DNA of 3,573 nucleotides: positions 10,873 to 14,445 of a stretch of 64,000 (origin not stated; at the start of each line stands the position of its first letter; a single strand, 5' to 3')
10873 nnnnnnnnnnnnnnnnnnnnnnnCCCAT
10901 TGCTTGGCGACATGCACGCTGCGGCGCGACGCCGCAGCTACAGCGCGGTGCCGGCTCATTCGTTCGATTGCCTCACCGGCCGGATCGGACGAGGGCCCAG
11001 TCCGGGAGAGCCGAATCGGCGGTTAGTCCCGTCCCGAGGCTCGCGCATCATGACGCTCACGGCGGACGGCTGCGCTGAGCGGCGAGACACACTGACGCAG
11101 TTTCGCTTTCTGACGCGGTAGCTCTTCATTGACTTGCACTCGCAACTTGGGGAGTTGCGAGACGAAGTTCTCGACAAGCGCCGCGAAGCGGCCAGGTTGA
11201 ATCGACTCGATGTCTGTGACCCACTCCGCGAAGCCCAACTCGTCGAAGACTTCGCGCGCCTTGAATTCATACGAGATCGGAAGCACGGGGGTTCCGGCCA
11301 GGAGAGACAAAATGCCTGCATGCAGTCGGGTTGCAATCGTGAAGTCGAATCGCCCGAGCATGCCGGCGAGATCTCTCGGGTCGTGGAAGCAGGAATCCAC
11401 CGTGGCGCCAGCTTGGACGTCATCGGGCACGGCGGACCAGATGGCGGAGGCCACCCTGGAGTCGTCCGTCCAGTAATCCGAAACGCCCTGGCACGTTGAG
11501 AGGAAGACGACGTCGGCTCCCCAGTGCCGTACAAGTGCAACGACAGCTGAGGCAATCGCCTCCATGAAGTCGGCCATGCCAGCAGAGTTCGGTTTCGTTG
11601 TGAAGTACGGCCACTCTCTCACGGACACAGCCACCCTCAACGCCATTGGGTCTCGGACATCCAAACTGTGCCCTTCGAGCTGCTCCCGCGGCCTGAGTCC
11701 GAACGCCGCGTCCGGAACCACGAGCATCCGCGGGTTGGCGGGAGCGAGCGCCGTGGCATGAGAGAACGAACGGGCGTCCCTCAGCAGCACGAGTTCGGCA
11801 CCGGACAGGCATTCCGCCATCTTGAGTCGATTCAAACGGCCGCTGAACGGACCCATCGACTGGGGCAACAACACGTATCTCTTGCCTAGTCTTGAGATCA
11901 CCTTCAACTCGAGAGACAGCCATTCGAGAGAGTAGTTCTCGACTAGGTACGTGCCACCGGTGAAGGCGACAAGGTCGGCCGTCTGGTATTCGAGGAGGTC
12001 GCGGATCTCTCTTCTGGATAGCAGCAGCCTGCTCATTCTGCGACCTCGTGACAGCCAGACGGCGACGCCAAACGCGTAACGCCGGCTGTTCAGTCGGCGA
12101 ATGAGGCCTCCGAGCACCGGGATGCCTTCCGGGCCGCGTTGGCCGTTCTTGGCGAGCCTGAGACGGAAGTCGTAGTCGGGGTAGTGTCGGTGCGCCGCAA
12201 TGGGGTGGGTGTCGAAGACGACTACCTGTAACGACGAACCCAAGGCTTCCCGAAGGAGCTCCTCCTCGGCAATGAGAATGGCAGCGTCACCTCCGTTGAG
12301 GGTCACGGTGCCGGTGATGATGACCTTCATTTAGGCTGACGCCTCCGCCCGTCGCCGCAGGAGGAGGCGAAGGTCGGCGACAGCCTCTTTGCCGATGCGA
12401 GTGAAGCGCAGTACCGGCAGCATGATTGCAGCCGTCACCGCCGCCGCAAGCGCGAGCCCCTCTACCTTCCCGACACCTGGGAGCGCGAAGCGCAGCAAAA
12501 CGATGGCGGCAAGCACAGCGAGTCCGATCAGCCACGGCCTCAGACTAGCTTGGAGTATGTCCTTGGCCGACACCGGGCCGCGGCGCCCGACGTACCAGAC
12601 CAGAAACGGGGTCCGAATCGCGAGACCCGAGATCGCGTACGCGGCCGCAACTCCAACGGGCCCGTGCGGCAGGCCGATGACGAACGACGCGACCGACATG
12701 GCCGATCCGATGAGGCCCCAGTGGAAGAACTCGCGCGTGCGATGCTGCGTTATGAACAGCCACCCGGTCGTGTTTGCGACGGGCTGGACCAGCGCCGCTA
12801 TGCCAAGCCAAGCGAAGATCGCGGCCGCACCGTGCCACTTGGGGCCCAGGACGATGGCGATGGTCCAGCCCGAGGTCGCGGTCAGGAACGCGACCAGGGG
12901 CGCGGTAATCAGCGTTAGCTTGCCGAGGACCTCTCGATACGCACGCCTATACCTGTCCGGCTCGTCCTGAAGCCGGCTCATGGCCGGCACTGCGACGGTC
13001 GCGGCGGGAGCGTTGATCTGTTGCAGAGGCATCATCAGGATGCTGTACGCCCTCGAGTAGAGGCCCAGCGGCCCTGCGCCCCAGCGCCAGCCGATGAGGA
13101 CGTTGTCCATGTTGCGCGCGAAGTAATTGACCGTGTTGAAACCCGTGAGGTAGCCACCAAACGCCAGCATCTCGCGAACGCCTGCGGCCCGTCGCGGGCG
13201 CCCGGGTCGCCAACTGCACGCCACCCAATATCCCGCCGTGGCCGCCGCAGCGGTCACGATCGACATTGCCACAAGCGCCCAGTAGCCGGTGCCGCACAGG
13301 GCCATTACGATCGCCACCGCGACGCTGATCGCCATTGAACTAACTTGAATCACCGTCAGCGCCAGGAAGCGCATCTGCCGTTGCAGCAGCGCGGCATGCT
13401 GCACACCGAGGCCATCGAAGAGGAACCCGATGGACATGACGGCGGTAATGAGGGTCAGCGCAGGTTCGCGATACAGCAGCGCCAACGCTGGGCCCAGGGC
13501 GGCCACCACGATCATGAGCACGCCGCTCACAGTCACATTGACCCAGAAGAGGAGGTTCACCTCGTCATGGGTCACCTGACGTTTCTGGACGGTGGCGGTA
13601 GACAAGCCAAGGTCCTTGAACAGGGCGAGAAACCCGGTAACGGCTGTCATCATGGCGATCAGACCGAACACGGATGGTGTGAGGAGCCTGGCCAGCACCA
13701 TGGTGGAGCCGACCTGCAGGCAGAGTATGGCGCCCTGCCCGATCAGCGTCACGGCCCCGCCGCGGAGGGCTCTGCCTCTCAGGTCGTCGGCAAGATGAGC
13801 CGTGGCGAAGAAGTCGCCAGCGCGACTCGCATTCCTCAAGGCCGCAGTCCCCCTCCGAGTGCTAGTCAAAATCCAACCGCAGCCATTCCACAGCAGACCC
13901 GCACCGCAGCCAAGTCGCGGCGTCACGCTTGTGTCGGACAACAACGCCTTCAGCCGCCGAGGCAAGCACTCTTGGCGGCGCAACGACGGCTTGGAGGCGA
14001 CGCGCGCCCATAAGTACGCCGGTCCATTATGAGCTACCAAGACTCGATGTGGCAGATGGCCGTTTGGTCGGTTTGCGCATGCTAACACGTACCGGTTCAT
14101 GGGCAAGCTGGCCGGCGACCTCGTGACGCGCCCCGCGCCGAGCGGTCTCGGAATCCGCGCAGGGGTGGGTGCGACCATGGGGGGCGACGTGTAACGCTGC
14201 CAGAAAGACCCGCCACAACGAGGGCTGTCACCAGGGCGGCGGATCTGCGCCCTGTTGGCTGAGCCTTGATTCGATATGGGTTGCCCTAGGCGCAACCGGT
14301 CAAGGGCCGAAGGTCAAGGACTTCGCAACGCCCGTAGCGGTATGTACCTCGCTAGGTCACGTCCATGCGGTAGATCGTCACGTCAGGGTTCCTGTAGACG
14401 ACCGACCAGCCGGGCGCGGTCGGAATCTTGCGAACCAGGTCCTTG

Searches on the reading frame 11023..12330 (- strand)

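Call 75: search_protein_families(library=pfam, proteins=[window:11023-12330:-], max_evalue=0.000001)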
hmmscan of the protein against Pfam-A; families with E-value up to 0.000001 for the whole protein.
window:11023-12330:- (435 aa): 1 family
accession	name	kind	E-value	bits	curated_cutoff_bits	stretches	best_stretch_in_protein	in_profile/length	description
PF04230.19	PS_pyruv_trans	-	7.3e-28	98.7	25.3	1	12-354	1-278/280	Polysaccharide pyruvyl transferase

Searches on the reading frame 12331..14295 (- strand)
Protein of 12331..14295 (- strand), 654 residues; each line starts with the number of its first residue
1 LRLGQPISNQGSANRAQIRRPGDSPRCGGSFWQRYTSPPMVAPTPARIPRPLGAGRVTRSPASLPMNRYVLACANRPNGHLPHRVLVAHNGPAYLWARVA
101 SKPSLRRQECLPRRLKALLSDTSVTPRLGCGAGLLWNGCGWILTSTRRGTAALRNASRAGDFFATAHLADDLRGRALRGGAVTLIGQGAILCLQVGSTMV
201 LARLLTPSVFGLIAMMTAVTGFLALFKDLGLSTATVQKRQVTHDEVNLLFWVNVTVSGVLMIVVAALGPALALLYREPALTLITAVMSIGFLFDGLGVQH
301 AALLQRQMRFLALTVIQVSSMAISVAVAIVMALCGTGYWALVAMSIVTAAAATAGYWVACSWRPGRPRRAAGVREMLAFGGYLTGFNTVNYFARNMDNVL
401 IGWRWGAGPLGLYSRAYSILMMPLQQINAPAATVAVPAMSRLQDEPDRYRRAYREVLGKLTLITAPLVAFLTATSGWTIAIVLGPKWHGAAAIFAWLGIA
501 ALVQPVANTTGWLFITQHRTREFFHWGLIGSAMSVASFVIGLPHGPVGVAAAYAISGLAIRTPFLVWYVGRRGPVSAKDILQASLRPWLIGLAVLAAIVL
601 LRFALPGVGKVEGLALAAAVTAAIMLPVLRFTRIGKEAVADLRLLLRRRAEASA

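Call 75: search_protein_families(library=pfam, proteins=[window:12331-14295:-], max_evalue=0.000001)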
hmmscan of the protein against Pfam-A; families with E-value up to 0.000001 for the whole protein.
window:12331-14295:- (654 aa): 2 families
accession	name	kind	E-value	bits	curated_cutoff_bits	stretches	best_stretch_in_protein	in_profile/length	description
PF13440.11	Polysacc_synt_3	-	1.7e-86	290.5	23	1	200-490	1-291/293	Polysaccharide biosynthesis protein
PF01943.22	Polysacc_synt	-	6e-38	131.3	28.2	1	177-443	2-274/274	Polysaccharide biosynthesis protein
